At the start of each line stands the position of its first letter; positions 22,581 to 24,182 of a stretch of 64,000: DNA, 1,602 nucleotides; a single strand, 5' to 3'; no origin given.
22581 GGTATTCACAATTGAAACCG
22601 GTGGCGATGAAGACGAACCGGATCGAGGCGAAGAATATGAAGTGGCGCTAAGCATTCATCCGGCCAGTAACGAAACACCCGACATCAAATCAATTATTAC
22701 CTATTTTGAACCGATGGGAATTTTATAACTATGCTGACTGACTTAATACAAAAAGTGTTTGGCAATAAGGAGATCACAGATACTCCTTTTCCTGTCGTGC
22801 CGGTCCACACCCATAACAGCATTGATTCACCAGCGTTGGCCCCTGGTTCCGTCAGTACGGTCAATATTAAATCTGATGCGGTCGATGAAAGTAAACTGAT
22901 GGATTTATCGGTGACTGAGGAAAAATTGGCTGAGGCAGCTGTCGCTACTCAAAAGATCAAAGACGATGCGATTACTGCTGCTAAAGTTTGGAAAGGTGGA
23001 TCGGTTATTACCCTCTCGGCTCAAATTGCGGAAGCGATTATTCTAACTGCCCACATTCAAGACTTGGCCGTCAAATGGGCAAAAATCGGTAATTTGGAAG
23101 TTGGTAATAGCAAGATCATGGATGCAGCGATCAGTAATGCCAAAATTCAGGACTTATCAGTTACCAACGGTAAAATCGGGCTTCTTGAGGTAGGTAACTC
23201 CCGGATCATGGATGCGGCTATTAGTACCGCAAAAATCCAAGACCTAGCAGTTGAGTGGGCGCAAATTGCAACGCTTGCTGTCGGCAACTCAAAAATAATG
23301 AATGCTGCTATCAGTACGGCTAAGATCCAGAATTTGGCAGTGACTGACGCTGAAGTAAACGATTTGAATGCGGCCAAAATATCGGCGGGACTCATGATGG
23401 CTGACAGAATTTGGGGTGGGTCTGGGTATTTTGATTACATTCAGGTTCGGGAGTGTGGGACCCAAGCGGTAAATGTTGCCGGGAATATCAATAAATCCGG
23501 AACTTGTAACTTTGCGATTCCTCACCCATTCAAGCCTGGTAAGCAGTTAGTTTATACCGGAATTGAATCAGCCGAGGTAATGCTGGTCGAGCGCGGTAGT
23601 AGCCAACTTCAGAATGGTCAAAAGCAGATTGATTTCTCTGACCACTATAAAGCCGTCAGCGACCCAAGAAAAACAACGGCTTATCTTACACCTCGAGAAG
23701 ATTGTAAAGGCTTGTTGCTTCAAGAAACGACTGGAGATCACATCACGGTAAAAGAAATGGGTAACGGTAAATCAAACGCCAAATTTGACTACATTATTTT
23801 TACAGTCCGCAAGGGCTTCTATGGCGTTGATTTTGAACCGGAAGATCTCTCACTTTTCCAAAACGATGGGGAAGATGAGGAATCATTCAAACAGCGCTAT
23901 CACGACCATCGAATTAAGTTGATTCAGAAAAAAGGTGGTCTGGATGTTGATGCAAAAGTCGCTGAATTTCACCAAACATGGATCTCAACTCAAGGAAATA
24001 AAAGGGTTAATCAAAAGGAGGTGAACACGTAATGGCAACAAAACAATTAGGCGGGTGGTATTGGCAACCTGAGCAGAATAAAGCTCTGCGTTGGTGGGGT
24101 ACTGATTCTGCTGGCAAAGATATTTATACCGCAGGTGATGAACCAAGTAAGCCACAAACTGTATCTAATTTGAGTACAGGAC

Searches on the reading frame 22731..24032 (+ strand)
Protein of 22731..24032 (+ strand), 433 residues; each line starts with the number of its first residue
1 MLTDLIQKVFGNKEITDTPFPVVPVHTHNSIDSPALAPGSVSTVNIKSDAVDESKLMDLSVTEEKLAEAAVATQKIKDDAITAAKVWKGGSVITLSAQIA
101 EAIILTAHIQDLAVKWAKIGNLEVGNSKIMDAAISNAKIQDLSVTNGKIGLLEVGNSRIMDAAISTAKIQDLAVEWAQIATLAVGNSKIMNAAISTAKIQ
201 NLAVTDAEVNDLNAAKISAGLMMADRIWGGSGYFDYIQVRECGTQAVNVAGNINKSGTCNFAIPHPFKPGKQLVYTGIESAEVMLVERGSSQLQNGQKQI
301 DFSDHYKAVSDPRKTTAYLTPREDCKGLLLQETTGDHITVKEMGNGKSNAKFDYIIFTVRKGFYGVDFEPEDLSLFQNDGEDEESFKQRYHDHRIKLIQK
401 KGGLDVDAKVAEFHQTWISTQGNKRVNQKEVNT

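Call 4: search_protein_families(library=pfam, proteins=[window:22731-24032:+], max_evalue=0.1)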
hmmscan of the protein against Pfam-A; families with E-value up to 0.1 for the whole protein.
window:22731-24032:+ (433 aa): 0 families

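Call 5: search_protein_families(library=phrogs, proteins=[window:22731-24032:+], max_evalue=0.01)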
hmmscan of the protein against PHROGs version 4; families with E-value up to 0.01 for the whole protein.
window:22731-24032:+ (433 aa): 18 families
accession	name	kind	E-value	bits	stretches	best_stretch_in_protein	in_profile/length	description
phrog_892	-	tail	2.1e-20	73.9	3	35-92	344-400/782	tail fiber protein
phrog_7660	-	tail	6.1e-20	71.6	3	156-254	447-545/1656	tail fiber protein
phrog_13518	-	unknown function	6.6e-16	58.5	1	32-213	235-415/1230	-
phrog_28766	-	tail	9.5e-14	51.6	2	30-120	130-217/472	tail fiber protein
phrog_36443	-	unknown function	1.5e-11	43.9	1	99-218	384-505/1238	-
phrog_21412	-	tail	3.3e-10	39.4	2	65-156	160-248/1452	tail fiber protein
phrog_19445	-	head and packaging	6.5e-10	38.6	2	158-227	728-797/1114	tail tip protein Tal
phrog_32822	-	head and packaging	1.1e-09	37.6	2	164-233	1081-1150/1548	virion structural protein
phrog_16267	-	unknown function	8.6e-09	33.9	1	55-216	335-493/2299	-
phrog_26466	-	unknown function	4.3e-08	31.6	1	126-234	1811-1921/2337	-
phrog_17490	-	unknown function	1.6e-06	28.8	1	122-361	14-231/266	-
phrog_16534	-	tail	1.7e-06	28.8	1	174-225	228-279/322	tail fiber protein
phrog_28536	-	unknown function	2.4e-05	24.7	1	245-372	82-207/224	-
phrog_15350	-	unknown function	6.8e-05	22.9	1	36-198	112-270/494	-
phrog_12514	-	unknown function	0.00026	21.5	1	107-213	134-240/287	-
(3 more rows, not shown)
